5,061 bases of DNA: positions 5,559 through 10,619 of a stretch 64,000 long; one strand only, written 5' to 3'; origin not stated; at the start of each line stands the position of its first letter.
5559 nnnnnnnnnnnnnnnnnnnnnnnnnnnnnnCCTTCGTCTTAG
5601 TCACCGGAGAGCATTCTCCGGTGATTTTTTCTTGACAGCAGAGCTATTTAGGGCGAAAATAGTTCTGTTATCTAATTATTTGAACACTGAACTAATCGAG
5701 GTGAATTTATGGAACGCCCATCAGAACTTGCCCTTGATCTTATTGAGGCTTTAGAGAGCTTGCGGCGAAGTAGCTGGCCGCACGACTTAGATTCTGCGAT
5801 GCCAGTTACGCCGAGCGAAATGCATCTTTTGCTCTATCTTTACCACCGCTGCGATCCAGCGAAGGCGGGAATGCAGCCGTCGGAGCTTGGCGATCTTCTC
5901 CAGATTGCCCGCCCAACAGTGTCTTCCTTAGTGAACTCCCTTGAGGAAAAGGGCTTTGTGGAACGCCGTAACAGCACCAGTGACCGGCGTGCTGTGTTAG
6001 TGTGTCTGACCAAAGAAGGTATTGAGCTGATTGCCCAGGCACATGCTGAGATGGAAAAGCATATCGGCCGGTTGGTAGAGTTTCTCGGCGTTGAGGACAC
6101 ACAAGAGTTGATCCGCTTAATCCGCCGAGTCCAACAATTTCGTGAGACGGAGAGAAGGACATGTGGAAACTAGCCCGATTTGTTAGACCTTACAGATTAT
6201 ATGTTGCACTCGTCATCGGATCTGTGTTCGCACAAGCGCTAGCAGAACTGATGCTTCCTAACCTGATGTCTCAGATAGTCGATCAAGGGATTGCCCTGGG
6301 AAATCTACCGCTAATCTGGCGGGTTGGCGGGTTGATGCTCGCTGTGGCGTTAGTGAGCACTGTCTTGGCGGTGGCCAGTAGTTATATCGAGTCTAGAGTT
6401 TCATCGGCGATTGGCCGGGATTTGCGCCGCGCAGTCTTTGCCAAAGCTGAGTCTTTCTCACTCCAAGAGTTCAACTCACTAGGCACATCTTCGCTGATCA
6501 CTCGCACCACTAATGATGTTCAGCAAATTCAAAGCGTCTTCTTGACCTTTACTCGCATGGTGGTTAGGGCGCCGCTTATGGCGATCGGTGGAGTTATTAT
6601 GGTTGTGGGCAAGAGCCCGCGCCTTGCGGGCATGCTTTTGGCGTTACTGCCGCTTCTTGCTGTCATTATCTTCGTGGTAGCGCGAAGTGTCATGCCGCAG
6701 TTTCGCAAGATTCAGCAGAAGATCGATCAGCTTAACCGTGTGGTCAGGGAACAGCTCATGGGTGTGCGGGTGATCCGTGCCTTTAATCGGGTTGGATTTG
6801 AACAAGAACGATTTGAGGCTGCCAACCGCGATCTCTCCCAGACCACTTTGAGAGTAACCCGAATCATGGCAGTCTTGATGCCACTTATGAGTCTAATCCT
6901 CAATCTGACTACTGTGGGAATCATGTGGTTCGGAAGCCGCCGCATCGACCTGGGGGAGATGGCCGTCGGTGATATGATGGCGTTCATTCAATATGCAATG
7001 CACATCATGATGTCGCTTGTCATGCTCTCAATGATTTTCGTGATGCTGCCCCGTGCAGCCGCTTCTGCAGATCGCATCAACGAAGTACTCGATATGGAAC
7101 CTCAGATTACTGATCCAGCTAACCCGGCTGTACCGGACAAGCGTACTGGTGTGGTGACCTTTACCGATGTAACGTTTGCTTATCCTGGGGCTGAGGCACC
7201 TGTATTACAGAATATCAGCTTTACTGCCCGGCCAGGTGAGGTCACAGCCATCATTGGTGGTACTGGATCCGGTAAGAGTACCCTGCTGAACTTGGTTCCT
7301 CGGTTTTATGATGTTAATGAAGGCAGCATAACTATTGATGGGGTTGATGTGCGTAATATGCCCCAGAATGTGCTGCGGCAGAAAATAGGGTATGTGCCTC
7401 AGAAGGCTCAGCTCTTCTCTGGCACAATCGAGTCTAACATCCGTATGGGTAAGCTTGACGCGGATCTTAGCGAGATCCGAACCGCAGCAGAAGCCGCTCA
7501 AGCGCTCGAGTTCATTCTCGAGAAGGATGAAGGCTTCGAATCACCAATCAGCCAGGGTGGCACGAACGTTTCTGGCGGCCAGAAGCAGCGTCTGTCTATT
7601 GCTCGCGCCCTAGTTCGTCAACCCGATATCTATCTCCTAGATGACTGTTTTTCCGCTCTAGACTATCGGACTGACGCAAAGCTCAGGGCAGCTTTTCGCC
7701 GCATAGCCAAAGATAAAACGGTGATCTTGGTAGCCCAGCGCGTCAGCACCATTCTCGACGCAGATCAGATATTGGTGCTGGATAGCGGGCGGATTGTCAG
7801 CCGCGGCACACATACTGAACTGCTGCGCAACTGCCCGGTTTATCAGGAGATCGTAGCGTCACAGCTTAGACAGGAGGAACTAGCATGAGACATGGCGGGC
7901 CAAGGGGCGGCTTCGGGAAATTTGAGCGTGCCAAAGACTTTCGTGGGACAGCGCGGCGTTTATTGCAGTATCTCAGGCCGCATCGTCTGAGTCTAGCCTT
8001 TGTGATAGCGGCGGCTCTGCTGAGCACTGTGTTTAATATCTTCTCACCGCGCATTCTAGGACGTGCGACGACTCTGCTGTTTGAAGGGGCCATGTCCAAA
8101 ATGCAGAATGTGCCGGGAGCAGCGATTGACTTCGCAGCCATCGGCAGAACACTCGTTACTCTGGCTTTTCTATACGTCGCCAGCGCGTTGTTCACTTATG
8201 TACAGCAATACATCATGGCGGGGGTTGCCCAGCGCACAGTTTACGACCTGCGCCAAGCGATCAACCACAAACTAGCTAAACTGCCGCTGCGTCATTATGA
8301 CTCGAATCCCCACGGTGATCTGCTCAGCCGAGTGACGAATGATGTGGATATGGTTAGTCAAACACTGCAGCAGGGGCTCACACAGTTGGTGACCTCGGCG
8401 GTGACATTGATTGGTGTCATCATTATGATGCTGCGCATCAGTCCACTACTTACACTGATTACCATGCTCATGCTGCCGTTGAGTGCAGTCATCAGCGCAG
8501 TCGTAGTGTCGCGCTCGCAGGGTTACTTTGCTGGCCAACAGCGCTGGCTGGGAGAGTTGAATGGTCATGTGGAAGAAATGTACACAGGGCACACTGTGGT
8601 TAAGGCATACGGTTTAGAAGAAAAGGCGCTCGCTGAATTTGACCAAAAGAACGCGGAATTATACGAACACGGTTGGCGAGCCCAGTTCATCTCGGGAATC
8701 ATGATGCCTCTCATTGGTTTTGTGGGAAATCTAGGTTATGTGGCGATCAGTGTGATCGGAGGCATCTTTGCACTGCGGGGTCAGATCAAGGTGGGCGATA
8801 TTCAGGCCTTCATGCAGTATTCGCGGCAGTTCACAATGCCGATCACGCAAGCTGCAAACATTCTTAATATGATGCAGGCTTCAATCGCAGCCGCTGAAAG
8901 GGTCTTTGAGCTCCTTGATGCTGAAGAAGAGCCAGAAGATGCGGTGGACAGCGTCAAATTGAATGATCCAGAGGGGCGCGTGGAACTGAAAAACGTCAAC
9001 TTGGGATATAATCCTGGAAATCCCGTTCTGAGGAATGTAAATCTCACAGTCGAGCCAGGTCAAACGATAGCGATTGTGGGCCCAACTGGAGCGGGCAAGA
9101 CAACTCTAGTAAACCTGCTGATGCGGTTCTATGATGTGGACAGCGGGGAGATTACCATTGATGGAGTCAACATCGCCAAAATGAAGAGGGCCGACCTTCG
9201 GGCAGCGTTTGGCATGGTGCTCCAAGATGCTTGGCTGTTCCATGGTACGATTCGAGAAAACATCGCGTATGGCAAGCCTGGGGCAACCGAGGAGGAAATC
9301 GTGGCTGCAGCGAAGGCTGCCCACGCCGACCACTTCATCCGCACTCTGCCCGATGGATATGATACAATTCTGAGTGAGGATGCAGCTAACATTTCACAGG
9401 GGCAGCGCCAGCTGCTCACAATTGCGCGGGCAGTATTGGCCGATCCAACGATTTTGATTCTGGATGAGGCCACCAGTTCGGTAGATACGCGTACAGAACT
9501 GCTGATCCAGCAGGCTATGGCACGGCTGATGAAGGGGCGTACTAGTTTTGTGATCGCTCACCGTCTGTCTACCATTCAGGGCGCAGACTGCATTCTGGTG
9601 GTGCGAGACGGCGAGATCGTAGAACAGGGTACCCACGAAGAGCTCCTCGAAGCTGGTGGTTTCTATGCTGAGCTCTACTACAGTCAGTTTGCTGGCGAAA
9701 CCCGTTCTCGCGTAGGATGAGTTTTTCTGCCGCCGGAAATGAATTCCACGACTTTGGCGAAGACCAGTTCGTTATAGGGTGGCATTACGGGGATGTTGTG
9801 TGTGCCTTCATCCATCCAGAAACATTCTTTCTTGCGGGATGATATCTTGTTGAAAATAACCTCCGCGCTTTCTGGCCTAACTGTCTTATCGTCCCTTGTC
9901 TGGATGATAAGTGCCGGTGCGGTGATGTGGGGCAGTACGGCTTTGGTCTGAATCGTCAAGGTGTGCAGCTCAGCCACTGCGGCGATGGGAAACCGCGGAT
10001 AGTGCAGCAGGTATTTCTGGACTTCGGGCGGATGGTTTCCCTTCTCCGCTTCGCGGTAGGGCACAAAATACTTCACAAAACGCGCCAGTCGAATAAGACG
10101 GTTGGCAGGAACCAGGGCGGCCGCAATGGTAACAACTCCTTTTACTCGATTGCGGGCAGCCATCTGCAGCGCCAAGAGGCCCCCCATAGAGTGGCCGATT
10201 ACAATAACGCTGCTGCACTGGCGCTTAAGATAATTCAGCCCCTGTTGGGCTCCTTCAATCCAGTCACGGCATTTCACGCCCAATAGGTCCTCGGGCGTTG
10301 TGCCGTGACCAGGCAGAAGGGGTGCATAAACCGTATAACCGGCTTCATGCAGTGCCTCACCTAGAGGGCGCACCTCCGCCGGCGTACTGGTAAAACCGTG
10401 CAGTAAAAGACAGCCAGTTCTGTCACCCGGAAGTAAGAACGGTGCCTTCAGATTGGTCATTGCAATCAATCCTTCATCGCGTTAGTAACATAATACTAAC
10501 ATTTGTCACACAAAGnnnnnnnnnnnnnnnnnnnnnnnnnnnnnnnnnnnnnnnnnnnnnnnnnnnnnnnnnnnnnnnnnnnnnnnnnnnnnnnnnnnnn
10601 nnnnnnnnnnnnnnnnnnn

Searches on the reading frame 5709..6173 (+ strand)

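Call 43: search_protein_families(library=pfam, max_evalue=0.00001, proteins=[window:5709-6173:+])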
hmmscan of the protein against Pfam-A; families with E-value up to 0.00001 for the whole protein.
window:5709-6173:+ (154 aa): 5 families
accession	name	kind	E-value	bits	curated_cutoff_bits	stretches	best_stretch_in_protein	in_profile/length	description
PF12802.13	MarR_2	-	4.3e-13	49.6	27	1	33-95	3-61/61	MarR family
PF01047.28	MarR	-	4.1e-12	46.2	24.6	1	34-96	2-59/59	MarR family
PF22381.2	Staph_reg_Sar_Rot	-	9.2e-08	32.5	27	1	34-109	13-83/85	Transcriptional regulator SarA/Rot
PF13463.12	HTH_27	-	2.7e-07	31.2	22.2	0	34-104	2-68/68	Winged helix DNA-binding domain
PF09339.16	HTH_IclR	-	2.5e-06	27.6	22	0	52-86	16-50/52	IclR helix-turn-helix domain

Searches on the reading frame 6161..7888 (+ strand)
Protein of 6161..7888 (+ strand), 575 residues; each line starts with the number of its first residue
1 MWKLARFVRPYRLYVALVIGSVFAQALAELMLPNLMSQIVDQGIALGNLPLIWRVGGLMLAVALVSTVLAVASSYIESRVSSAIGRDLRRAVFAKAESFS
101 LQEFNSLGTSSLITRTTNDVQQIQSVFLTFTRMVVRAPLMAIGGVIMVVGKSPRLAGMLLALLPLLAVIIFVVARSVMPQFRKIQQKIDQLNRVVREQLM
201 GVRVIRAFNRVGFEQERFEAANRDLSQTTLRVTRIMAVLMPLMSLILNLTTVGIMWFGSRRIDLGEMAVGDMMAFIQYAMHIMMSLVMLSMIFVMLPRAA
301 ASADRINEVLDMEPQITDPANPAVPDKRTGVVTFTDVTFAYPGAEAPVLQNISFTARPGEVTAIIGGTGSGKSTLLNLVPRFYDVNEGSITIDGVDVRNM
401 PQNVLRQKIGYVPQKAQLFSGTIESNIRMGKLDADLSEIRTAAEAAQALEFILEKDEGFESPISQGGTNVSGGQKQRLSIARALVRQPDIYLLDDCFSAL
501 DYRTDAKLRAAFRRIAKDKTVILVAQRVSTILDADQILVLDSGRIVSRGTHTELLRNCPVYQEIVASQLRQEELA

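Call 43: search_protein_families(library=pfam, max_evalue=0.00001, proteins=[window:6161-7888:+])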
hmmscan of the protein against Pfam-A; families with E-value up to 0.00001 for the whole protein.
window:6161-7888:+ (575 aa): 2 families
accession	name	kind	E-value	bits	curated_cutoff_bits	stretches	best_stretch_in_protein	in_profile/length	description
PF00664.28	ABC_membrane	-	1e-43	150.4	28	1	17-286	3-274/274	ABC transporter transmembrane region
PF00005.33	ABC_tran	-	4.1e-33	115.3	25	1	349-497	1-136/137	ABC transporter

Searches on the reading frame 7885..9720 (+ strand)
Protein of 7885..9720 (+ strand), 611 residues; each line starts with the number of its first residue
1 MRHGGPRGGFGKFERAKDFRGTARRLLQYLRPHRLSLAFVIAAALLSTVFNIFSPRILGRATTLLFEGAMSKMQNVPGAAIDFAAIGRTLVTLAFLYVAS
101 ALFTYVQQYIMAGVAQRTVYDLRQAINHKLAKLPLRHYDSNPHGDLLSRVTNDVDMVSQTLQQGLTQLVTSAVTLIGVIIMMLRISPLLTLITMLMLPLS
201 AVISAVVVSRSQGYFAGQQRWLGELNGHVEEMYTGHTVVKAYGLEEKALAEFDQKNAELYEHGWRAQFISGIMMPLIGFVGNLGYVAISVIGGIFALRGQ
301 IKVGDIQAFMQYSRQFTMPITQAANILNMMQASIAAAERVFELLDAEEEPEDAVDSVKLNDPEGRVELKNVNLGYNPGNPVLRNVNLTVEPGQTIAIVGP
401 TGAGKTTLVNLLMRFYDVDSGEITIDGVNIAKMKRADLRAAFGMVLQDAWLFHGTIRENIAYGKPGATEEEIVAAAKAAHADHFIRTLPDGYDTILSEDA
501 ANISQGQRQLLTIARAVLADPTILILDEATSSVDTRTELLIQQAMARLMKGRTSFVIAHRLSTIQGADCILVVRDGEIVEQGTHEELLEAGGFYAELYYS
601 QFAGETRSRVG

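Call 43: search_protein_families(library=pfam, max_evalue=0.00001, proteins=[window:7885-9720:+])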
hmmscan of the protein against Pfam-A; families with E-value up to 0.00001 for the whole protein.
window:7885-9720:+ (611 aa): 2 families
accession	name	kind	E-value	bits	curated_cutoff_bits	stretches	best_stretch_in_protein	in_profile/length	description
PF00664.28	ABC_membrane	-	1e-57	196.4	28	1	38-319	2-273/274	ABC transporter transmembrane region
PF00005.33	ABC_tran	-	4.3e-33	115.2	25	1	382-531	1-137/137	ABC transporter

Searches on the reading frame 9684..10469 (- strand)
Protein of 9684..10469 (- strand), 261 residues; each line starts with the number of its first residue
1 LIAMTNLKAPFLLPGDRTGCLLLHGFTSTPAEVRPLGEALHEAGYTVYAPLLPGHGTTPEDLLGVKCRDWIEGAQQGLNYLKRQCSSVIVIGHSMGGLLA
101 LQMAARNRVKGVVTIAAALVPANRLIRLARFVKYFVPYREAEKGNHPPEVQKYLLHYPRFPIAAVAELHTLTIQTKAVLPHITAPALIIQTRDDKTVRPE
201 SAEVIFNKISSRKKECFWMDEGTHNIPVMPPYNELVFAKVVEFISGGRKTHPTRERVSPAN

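Call 43: search_protein_families(library=pfam, max_evalue=0.00001, proteins=[window:9684-10469:-])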
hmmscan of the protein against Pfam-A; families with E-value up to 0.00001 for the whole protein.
window:9684-10469:- (261 aa): 4 families
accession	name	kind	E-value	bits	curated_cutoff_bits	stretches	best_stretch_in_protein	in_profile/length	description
PF12146.15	Hydrolase_4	-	4.6e-23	82.2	27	1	20-226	7-234/239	Serine aminopeptidase, S33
PF12697.13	Abhydrolase_6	-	3.8e-19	70.6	26.3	1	21-224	2-204/217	Alpha/beta hydrolase family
PF00561.26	Abhydrolase_1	-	3.4e-16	60.1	25.8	1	21-137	4-121/245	alpha/beta hydrolase fold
PF06821.19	Ser_hydrolase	-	6.1e-06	26.7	22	0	66-210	38-142/172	Serine hydrolase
